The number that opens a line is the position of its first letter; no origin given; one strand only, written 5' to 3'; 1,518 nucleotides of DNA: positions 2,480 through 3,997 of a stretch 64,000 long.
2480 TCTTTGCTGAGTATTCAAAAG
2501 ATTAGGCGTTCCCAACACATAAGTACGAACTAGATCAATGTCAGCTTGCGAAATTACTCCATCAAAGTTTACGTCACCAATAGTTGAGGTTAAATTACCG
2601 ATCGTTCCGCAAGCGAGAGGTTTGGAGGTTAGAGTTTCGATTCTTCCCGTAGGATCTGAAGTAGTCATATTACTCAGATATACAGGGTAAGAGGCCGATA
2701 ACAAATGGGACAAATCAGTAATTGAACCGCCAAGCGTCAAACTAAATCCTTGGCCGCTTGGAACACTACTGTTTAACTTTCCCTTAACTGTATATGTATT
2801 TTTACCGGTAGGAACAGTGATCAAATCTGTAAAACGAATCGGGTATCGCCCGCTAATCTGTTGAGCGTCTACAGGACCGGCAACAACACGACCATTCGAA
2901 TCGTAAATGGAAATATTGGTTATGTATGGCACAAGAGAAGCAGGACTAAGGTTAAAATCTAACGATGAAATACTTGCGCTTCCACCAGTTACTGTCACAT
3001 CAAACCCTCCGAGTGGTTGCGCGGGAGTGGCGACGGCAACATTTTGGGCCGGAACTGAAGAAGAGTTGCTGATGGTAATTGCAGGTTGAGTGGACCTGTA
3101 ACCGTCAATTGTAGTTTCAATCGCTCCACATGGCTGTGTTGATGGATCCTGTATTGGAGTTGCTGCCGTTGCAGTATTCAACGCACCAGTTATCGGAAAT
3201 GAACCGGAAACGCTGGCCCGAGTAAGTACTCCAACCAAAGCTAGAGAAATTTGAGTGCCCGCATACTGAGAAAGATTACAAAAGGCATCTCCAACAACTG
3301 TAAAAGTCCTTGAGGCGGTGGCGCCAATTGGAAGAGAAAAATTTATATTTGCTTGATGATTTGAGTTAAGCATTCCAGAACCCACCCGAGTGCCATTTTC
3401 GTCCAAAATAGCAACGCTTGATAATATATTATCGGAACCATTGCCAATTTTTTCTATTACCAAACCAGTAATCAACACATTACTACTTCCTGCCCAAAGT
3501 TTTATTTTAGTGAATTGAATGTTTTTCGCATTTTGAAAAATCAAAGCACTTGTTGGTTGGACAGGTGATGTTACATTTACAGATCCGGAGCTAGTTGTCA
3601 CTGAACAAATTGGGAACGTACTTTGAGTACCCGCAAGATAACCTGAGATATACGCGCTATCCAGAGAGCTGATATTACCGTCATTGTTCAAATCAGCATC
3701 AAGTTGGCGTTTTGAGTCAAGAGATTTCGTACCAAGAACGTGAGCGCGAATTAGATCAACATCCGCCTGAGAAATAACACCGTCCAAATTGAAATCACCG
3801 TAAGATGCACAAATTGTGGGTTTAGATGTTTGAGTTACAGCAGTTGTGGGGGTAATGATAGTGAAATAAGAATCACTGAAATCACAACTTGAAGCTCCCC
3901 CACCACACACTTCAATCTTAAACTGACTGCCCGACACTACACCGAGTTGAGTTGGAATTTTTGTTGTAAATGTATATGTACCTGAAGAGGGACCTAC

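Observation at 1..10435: Five dockerin-type modules in three neighbouring secreted proteins, with no recognisable cohesin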

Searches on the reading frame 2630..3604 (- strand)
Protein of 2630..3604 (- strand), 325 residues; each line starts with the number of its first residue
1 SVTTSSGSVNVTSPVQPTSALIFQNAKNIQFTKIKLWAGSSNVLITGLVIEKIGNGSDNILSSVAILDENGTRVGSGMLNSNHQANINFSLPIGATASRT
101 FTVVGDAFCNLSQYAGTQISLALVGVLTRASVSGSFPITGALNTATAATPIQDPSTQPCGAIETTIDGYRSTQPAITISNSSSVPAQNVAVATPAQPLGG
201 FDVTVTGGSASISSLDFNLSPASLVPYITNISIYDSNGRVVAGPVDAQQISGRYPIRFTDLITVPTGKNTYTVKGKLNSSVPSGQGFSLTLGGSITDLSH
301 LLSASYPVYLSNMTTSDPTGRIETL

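Call 30: search_protein_representatives(protein=window:2630-3604:-)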
Query: 325 residues. Proteins with E-value up to 0.001 (for the whole library): 477; up to 1e-10: 245; up to 1e-30: 18. The best 150 are listed.
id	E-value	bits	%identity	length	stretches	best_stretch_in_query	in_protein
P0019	2.8e-198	673.5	100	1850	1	1-325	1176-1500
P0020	2.6e-37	145.1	35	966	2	6-151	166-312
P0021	1.7e-36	142.4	41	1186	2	166-285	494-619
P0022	5.0e-35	137.6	42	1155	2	6-148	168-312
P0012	1.2e-34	136.3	48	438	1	175-321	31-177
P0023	2.0e-34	135.6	45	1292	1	9-214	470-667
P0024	3.8e-34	134.7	40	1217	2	4-149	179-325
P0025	5.9e-34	134.1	32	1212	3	3-159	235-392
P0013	8.0e-34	133.6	39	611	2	164-288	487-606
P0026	2.5e-33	132.0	41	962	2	8-148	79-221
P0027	4.1e-33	131.3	39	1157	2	3-151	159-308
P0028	4.2e-33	131.3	38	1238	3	4-151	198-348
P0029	7.4e-33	130.5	34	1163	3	31-287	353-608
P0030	1.2e-32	129.7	38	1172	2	8-151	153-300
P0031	1.7e-31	126.0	39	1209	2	8-152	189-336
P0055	5.9e-27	111.1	37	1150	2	176-283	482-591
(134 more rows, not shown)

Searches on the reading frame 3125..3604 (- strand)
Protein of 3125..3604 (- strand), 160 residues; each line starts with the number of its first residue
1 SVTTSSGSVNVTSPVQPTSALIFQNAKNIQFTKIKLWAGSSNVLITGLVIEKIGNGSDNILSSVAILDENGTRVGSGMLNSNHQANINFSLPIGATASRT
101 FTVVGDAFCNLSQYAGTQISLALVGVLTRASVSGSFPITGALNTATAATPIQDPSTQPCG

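Call 40: search_solved_structures(query=A2, max_evalue=10)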
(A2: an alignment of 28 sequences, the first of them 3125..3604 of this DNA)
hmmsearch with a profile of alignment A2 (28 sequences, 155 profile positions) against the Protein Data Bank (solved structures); distinct sequences matched with E-value up to 10: 2.
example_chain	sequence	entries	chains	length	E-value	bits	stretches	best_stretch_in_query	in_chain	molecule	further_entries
2l0d_A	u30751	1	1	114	0.019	17.9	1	40-122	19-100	Cell surface protein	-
2ipc_A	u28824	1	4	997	0.59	13.1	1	76-109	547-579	Preprotein translocase SecA subunit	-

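Call 42: predict_structure(alignment_id=A2)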
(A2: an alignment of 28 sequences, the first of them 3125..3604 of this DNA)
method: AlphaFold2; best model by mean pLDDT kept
length: 160 residues; sequences in the alignment: 28
mean_pLDDT: 93.6   pTM: 0.87
mean pLDDT of the five models: 93.6, 93.2, 92.8, 92.8, 92.0
residues with pLDDT >= 90: 142; 70-90: 4; 50-70: 13; < 50: 1
segments of 3 or more residues with pLDDT < 50: none
pLDDT, mean of each block of 10 residues (from residue 1): 76 97 96 98 98 98 98 98 98 97 97 97 98 97 93 61
secondary structure, 60 per line:
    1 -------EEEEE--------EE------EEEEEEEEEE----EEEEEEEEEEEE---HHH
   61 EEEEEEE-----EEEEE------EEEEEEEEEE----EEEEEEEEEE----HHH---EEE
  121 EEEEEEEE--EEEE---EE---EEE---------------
elements in order: E8-12 E29-38 E43-54 E61-67 E73-77 E84-93 E98-107 E118-128 E131-134 E143-145

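Call 50: fold_search(model_id=the predicted structure, library=pdb)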
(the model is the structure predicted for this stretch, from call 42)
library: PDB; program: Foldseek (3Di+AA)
matches with E <= 10: 1661; with E <= 0.001: 13
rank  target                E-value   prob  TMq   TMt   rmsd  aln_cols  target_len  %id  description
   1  5fqe_A                1.5e-04  1.00  0.43  0.14  14.1       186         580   10  The details of glycolipid glycan hydrolysis by the structural analysis of a family 123 glycoside hydrolase from Clostr (released 2016-03-30)
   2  6mrv_A                2.5e-04  1.00  0.47  0.17  10.0       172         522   12  Sialidase26 co-crystallized with DANA (released 2019-10-02)
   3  5fqf_A                2.5e-04  1.00  0.41  0.14  14.1       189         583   10  The details of glycolipid glycan hydrolysis by the structural analysis of a family 123 glycoside hydrolase from Clostr (released 2016-03-30)
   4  5fqe_B                4.6e-04  1.00  0.44  0.15  14.1       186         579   10  The details of glycolipid glycan hydrolysis by the structural analysis of a family 123 glycoside hydrolase from Clostr (released 2016-03-30)
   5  7wwn                  4.6e-04  1.00  0.41  0.41   6.2       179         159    9  Structure of hypothetical protein TTHA1873 from Thermus thermophilus with Potassium mercuric iodide (released 2022-04-06)
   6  6kgf_A                5.4e-04  0.98  0.30  0.32  10.0       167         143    8  Crystal structure of CaDoc0917(R16D)-CaCohA2 complex at pH 8.2 (released 2020-07-08)
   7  8t1z                  6.3e-04  0.99  0.35  0.14  10.7       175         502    9  Crystal Structure of Porphyromonas gingivalis Sialidase (PG_0352) Bound to Neu5Ac (NANA) (released 2023-10-04)
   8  5fr0                  7.1e-04  1.00  0.41  0.14  14.1       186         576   10  The details of glycolipid glycan hydrolysis by the structural analysis of a family 123 glycoside hydrolase from Clostrid (released 2016-03-30)
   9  8feb                  7.1e-04  1.00  0.39  0.15  10.5       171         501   10  Crystal Structure of Porphyromonas gingivalis Sialidase (PG_0352) (released 2023-10-04)
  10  5fqg_A                7.4e-04  1.00  0.46  0.15  12.7       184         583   10  The details of glycolipid glycan hydrolysis by the structural analysis of a family 123 glycoside hydrolase from Clostr (released 2016-03-30)
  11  4ae1_A                7.9e-04  0.99  0.33  0.13  10.1       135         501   11  Crystal structure of diphtheria toxin mutant CRM197 in complex with nicotinamide (released 2012-03-28)
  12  7dan_C                8.3e-04  0.97  0.30  0.12   8.0       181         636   10  Structure of the Ca2+-bound wild-type peptidylarginine deiminase type III (PAD3) (released 2021-06-02)
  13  4fj6_D                8.7e-04  1.00  0.56  0.20   4.9       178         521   10  Crystal structure of a glycoside hydrolase family 33, candidate sialidase (BDI_2946) from Parabacteroides distasonis A (released 2012-07-25)
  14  7d56_A                1.0e-03  0.98  0.31  0.11   8.6       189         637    7  Structure of the peptidylarginine deiminase type III (PAD3) in complex with Cl-amidine (released 2021-06-02)
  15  7dan_B                1.0e-03  0.96  0.29  0.12   9.3       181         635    9  Structure of the Ca2+-bound wild-type peptidylarginine deiminase type III (PAD3) (released 2021-06-02)
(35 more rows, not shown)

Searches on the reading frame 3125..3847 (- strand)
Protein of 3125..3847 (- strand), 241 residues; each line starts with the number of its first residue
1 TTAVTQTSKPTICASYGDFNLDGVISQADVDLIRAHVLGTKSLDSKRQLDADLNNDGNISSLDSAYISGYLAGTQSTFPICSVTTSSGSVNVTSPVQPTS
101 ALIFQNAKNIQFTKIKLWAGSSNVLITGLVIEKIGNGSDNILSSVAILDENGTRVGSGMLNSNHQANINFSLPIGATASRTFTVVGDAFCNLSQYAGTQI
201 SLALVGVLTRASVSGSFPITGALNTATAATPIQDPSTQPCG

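Call 77: predict_structure(alignment_id=A5)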
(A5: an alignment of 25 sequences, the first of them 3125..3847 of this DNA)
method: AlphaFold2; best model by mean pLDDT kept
length: 241 residues; sequences in the alignment: 25
mean_pLDDT: 90.7   pTM: 0.75
mean pLDDT of the five models: 90.7, 89.3, 89.1, 89.0, 86.8
residues with pLDDT >= 90: 187; 70-90: 35; 50-70: 15; < 50: 4
segments of 3 or more residues with pLDDT < 50: 1-4
pLDDT, mean of each block of 10 residues (from residue 1): 62 86 92 96 93 94 94 87 74 94 95 97 95 97 98 97 96 96 97 97 95 93 94 63 53
secondary structure, 60 per line:
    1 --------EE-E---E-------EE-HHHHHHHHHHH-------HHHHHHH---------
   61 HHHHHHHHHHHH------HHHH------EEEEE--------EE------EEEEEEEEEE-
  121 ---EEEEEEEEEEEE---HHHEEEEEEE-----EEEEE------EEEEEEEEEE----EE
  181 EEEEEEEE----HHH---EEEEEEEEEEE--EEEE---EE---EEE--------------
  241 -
elements in order: H27-37 H45-51 H61-72 H79-82 E89-93 E110-119 E124-135 E142-148 E154-158 E165-174 E179-188 E199-209 E212-215 E224-226

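Call 80: fold_search(model_id=the predicted structure, library=pdb)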
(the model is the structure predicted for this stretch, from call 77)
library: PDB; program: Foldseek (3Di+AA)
matches with E <= 10: 1744; with E <= 0.001: 63
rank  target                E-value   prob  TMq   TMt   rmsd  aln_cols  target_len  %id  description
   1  5fqe_A                3.7e-05  1.00  0.30  0.14  14.7       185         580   11  The details of glycolipid glycan hydrolysis by the structural analysis of a family 123 glycoside hydrolase from Clostr (released 2016-03-30)
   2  6mrv_A                6.4e-05  1.00  0.35  0.18  10.0       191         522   11  Sialidase26 co-crystallized with DANA (released 2019-10-02)
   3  5fqf_A                6.8e-05  1.00  0.31  0.14  14.6       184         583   11  The details of glycolipid glycan hydrolysis by the structural analysis of a family 123 glycoside hydrolase from Clostr (released 2016-03-30)
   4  6kgf_A                1.2e-04  1.00  0.27  0.37   6.9       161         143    8  Crystal structure of CaDoc0917(R16D)-CaCohA2 complex at pH 8.2 (released 2020-07-08)
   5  4ae1_A                1.2e-04  0.99  0.24  0.14   9.9       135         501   12  Crystal structure of diphtheria toxin mutant CRM197 in complex with nicotinamide (released 2012-03-28)
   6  7dan_C                1.2e-04  0.96  0.23  0.11   8.7       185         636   10  Structure of the Ca2+-bound wild-type peptidylarginine deiminase type III (PAD3) (released 2021-06-02)
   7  5fr0                  1.2e-04  1.00  0.29  0.14  14.2       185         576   10  The details of glycolipid glycan hydrolysis by the structural analysis of a family 123 glycoside hydrolase from Clostrid (released 2016-03-30)
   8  5fqe_B                1.3e-04  1.00  0.31  0.15  14.1       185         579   10  The details of glycolipid glycan hydrolysis by the structural analysis of a family 123 glycoside hydrolase from Clostr (released 2016-03-30)
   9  4bhu_A                1.5e-04  0.97  0.22  0.32   8.8       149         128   14  Crystal structure of BslA - A bacterial hydrophobin (released 2013-08-14)
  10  7qy9_A                1.6e-04  1.00  0.38  0.20   6.4       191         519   12  The structure of T.forsythia NanH with oseltamivir (released 2022-12-07)
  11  7dan_B                1.9e-04  0.98  0.23  0.12   7.9       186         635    9  Structure of the Ca2+-bound wild-type peptidylarginine deiminase type III (PAD3) (released 2021-06-02)
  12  7d56_A                1.9e-04  0.97  0.23  0.12   8.2       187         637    9  Structure of the peptidylarginine deiminase type III (PAD3) in complex with Cl-amidine (released 2021-06-02)
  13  4ae1_B                2.0e-04  0.99  0.25  0.14   9.8       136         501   12  Crystal structure of diphtheria toxin mutant CRM197 in complex with nicotinamide (released 2012-03-28)
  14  6myv_C                2.1e-04  1.00  0.31  0.16  10.3       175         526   11  Sialidase26 co-crystallized with DANA-Gc (released 2019-10-02)
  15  5i82_D                2.3e-04  0.97  0.24  0.13   9.5       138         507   12  First Crystal Structure of E.coli Based Recombinant Diphtheria Toxin Mutant CRM197 (released 2016-03-02)
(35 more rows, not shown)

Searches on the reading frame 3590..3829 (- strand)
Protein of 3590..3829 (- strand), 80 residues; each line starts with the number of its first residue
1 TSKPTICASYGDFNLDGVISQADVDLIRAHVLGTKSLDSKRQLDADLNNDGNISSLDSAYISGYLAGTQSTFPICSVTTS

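Call 41: search_solved_structures(query=window:3590-3829:-, max_evalue=1, show_alignments=3)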
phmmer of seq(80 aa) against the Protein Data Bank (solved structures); distinct sequences matched with E-value up to 1: 33.
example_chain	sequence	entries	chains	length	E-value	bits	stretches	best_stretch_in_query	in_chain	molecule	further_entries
8x39_A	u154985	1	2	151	1.2e-09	41.6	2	9-73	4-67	Serine protease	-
8x3a_A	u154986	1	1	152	1.3e-09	41.5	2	9-73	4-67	Serine protease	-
4fl4_A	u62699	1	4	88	2.6e-06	31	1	10-73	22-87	Glycoside hydrolase family 9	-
4cj0_A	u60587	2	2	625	5.6e-06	29.9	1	8-72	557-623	ENDOGLUCANASE D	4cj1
1clc_A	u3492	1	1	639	5.7e-06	29.9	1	8-72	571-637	ENDOGLUCANASE CELD; EC: 3.2.1.4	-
5lxv_B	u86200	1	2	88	9.1e-06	29.3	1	7-74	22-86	Carbohydrate-binding protein WP_009985128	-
2y3n_B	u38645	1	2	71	1.1e-05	29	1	10-71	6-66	CELLULOSOMAL FAMILY-48 PROCESSIVE GLYCOSIDE HYDROLASE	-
1daq_A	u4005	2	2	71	0.00013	25.6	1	9-73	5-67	ENDOGLUCANASE SS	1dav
2mte_A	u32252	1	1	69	0.00013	25.6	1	9-73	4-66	Cellulose 1,4-beta-cellobiosidase (reducing end) CelS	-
1ohz_B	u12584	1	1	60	0.00022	24.9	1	11-65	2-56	ENDO-1,4-BETA-XYLANASE Y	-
2vn5_B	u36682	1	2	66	0.00033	24.3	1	10-73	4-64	ENDOGLUCANASE A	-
4uyq_B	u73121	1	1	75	0.00037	24.2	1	10-74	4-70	Cellulosomal scaffoldin adaptor protein B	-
2ccl_B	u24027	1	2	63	0.00041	24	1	10-65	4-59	ENDO-1,4-BETA-XYLANASE Y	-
3ul4_B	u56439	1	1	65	0.00055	23.6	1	10-68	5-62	Cellulosome enzyme, dockerin type I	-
5nrk_B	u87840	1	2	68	0.0021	21.8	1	11-72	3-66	DocCel5: Type I dockerin repeat domain from A. cellulolyticus family 5 endoglucanase WP_01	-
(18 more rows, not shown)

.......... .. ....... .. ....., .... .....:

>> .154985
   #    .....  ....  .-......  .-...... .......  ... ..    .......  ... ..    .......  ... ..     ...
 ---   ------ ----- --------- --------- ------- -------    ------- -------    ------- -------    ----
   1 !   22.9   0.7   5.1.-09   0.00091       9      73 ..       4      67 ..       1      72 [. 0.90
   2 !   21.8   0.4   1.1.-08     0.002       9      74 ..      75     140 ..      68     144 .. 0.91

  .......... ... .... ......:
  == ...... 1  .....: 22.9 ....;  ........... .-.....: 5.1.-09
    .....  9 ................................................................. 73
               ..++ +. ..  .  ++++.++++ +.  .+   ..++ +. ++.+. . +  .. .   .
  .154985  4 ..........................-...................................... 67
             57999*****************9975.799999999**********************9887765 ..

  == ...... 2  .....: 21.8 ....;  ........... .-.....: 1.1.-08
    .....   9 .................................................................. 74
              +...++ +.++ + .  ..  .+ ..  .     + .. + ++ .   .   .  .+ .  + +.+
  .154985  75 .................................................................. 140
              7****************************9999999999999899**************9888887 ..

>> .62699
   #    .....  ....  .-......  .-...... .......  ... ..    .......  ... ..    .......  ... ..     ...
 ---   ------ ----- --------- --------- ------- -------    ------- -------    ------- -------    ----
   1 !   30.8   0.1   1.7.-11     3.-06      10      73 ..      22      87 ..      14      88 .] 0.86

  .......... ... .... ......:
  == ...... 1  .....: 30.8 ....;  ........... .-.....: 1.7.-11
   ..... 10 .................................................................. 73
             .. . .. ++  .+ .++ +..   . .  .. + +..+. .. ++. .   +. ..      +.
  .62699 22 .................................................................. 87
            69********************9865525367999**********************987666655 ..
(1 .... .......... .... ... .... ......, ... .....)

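Call 58: find_homologous_proteins(query=A3, max_evalue=0.001)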
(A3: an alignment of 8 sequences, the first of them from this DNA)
Query A3 (8 sequences) (79 aa, profile of the alignment): 16 proteins with E <= 0.001 among 1110 candidates.
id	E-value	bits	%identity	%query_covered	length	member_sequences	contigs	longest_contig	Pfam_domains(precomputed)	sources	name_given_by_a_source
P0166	5.5e-10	57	42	81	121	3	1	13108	PF00404.25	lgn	-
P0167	6.7e-8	50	42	81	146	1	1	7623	PF00404.25,PF13517.13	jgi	-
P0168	9.1e-8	50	35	94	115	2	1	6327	PF00404.25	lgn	-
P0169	1.0e-7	50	41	71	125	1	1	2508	PF00404.25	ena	-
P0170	4.1e-7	48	36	90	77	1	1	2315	PF00404.25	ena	-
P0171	9.0e-7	47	33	76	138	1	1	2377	PF00404.25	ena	-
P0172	1.8e-6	46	40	72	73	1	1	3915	PF00404.25,PF13202.13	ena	-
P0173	3.3e-6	45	36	75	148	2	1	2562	PF00404.25,PF13499.13,PF00036.39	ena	-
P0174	6.6e-6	44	38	75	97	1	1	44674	PF00404.25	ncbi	-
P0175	1.9e-5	43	36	75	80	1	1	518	PF00404.25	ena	-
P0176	2.1e-5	42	29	75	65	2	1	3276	PF00404.25,PF13499.13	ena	-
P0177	2.5e-5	42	33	68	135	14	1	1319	PF00404.25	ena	-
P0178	3.8e-5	42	35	65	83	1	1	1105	PF00404.25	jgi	jgi:hypothetical protein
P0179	4.6e-5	41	33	86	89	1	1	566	PF00404.25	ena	-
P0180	2.3e-4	39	42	59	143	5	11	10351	PF00404.25,PF13202.13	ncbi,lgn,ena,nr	ncbi:MAG: dockerin type I repeat-containing protein [Muribaculaceae bacterium]|nr:dockerin type I re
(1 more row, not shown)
